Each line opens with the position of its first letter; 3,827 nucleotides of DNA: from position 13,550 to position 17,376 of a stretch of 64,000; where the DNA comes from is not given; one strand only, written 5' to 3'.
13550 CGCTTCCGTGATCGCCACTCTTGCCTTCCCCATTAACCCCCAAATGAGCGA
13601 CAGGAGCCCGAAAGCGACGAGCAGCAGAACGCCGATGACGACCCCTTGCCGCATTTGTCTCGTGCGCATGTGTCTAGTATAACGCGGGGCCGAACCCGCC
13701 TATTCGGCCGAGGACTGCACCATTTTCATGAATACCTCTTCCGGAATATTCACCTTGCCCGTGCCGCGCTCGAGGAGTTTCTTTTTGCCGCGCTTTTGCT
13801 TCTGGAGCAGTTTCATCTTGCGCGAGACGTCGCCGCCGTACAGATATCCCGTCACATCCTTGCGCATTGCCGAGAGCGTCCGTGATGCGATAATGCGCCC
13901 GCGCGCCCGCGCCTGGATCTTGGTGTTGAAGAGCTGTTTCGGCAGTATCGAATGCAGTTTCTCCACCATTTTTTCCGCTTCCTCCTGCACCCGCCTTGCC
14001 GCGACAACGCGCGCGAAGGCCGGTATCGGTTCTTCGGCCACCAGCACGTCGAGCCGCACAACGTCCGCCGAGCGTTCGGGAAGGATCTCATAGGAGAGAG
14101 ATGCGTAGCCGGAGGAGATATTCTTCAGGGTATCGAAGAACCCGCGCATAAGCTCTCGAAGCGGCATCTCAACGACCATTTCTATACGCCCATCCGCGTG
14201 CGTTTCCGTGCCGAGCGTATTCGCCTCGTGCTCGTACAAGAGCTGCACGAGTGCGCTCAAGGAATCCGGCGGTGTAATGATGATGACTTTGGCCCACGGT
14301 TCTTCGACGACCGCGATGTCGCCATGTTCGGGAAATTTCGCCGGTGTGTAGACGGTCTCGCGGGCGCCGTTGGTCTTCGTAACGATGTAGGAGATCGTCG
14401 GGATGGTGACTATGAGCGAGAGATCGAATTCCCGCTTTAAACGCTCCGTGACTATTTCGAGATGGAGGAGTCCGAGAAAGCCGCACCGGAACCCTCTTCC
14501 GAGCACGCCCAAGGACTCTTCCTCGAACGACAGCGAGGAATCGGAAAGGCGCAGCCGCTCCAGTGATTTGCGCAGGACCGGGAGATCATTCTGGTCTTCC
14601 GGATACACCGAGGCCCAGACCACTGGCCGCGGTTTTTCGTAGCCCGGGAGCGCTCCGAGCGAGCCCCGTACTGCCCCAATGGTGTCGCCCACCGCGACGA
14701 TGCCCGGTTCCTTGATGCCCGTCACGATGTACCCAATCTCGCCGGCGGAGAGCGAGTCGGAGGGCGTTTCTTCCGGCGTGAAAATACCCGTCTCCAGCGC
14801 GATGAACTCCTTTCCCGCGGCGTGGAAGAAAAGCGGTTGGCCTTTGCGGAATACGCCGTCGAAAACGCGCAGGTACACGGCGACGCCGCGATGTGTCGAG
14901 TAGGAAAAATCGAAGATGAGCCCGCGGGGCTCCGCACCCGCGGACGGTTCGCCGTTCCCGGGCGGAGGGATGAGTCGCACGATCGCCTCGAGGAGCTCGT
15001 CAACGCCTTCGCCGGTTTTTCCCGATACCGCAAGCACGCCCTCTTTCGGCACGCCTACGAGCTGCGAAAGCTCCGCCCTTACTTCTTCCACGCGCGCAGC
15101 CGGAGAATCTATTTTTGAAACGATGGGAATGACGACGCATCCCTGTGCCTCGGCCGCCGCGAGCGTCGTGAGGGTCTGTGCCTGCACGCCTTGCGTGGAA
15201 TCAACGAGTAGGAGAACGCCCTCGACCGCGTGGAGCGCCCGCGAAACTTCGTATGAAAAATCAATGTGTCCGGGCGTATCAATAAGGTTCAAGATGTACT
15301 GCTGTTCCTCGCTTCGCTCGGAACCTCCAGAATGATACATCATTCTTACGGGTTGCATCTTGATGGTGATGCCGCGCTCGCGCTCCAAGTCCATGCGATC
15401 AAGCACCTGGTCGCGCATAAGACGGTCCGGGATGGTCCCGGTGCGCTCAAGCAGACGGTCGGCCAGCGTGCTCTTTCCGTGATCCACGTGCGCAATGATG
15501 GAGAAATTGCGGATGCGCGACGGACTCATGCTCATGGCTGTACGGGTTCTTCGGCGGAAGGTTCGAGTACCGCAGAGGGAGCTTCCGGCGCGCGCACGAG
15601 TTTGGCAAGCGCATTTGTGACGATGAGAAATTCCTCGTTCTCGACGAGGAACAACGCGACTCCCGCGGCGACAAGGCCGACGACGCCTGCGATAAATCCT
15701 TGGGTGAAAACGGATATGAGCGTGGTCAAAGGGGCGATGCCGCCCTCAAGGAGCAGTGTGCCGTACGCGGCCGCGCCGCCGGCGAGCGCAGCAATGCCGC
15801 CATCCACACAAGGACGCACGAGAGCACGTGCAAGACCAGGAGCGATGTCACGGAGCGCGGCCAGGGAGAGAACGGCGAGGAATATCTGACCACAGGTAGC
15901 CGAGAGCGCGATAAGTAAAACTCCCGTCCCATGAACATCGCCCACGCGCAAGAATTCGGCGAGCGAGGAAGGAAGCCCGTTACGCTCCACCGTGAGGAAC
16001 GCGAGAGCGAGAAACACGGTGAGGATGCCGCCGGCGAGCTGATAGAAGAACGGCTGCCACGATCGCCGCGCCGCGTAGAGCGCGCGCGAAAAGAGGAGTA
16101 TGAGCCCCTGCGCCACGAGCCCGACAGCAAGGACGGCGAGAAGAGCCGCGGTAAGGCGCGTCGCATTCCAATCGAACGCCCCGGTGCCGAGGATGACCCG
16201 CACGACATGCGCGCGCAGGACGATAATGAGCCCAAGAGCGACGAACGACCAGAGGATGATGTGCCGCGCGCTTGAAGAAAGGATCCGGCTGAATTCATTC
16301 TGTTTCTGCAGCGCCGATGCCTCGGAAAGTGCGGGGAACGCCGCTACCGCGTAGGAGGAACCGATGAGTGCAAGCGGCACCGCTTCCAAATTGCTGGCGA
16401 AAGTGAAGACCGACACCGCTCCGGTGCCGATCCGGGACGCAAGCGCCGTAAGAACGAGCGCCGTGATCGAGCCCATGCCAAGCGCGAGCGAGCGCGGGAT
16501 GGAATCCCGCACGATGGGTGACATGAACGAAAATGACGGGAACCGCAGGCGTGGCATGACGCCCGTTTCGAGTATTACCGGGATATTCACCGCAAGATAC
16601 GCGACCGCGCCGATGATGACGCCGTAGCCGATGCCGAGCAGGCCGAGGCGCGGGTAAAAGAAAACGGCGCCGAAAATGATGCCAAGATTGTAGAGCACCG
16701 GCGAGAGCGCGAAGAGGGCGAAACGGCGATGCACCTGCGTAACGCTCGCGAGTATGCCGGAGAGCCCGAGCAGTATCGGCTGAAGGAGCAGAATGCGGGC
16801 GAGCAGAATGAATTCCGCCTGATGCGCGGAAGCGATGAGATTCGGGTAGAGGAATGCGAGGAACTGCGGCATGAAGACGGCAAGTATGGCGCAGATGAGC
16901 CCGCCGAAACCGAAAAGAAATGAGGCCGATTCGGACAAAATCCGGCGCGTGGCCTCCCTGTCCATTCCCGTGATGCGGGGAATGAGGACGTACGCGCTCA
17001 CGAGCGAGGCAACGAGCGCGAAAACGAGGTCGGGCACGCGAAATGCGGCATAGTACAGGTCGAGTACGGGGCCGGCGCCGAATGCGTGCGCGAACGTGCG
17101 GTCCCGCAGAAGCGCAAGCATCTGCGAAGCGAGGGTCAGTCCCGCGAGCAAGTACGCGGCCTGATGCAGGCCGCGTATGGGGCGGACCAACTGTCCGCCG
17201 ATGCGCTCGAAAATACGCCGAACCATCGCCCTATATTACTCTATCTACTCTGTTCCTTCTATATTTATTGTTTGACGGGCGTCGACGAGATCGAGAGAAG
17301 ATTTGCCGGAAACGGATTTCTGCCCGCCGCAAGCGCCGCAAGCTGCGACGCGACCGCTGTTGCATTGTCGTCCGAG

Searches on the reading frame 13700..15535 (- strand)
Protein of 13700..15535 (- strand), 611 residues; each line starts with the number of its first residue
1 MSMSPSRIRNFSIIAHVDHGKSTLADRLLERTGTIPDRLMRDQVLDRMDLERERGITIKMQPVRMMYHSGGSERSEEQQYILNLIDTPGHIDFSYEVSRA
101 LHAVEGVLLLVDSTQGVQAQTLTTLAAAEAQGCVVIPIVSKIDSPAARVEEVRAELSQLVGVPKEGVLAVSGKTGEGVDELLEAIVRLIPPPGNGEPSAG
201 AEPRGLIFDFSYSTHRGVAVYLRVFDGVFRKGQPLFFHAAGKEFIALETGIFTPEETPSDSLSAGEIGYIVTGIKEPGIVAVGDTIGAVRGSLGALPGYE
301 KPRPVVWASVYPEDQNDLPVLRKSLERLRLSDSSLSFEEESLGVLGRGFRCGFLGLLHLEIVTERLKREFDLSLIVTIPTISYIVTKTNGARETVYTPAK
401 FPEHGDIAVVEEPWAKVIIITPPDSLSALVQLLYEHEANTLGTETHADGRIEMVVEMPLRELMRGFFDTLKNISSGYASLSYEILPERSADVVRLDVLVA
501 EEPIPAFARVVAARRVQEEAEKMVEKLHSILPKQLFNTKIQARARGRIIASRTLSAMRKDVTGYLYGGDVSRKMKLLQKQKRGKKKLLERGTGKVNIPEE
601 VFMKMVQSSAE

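Call 9: search_protein_families(library=pfam, proteins=[window:13700-15535:-], max_evalue=0.01)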
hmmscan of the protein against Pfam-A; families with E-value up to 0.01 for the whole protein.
window:13700-15535:- (611 aa): 8 families
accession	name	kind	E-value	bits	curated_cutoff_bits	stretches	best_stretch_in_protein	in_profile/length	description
PF00009.33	GTP_EFTU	-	1.4e-51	175.3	26.5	1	7-191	2-188/188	Elongation factor Tu GTP binding domain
PF06421.17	LepA_C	-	5e-32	110.7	29.7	1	500-606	2-106/107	GTP-binding protein LepA C-terminus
PF00679.30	EFG_C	-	9e-12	45.3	27.9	1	410-483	2-74/89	Elongation factor G C-terminus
PF14492.12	EFG_III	-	2.4e-08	34.3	27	1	302-376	2-73/75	Elongation Factor G, domain III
PF03144.31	GTP_EFTU_D2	-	3.9e-05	24.4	30.3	1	217-286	1-72/73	Elongation factor Tu domain 2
PF01926.29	MMR_HSR1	-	0.0027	18.2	21.9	1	17-127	8-99/113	50S ribosome-binding GTPase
PF19275.4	HflX_C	-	0.003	18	26.4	0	164-187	9-32/102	HflX C-terminal domain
PF06816.18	NOD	-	0.009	15.8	20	0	444-475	2-33/56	NOTCH protein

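Call 10: search_protein_families(library=phrogs, proteins=[window:13700-15535:-], max_evalue=0.01)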
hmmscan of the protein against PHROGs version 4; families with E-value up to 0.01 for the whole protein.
window:13700-15535:- (611 aa): 2 families
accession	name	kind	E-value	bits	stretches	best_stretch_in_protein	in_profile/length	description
phrog_6880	-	other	1.9e-116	390.7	3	7-158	2-146/604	translation elongation factor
phrog_27465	-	unknown function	0.0072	17.2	0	8-30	12-34/59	-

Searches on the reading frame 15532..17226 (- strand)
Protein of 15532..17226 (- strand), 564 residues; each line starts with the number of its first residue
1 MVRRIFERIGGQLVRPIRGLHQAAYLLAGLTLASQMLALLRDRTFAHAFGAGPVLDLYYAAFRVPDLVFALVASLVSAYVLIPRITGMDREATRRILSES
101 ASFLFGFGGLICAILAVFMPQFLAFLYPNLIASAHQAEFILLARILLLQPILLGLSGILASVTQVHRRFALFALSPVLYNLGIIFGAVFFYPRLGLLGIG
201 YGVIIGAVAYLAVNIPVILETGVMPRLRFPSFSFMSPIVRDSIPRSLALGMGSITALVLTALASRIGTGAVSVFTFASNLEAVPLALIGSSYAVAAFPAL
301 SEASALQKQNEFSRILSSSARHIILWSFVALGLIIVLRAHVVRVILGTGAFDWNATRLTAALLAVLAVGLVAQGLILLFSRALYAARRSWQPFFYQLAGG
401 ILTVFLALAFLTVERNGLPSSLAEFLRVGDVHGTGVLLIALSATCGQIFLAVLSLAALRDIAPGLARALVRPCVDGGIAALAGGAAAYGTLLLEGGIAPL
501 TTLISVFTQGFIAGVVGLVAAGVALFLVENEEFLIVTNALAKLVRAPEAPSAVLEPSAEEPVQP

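Call 9: search_protein_families(library=pfam, proteins=[window:15532-17226:-], max_evalue=0.01)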
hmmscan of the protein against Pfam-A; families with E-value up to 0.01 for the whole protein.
window:15532-17226:- (564 aa): 1 family
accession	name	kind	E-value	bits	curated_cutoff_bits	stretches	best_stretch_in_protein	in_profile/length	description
PF03023.19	MurJ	-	3.1e-49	168.3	27.4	1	45-411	1-372/451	Lipid II flippase MurJ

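Call 10: search_protein_families(library=phrogs, proteins=[window:15532-17226:-], max_evalue=0.01)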
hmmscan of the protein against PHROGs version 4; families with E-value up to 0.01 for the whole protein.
window:15532-17226:- (564 aa): 0 families
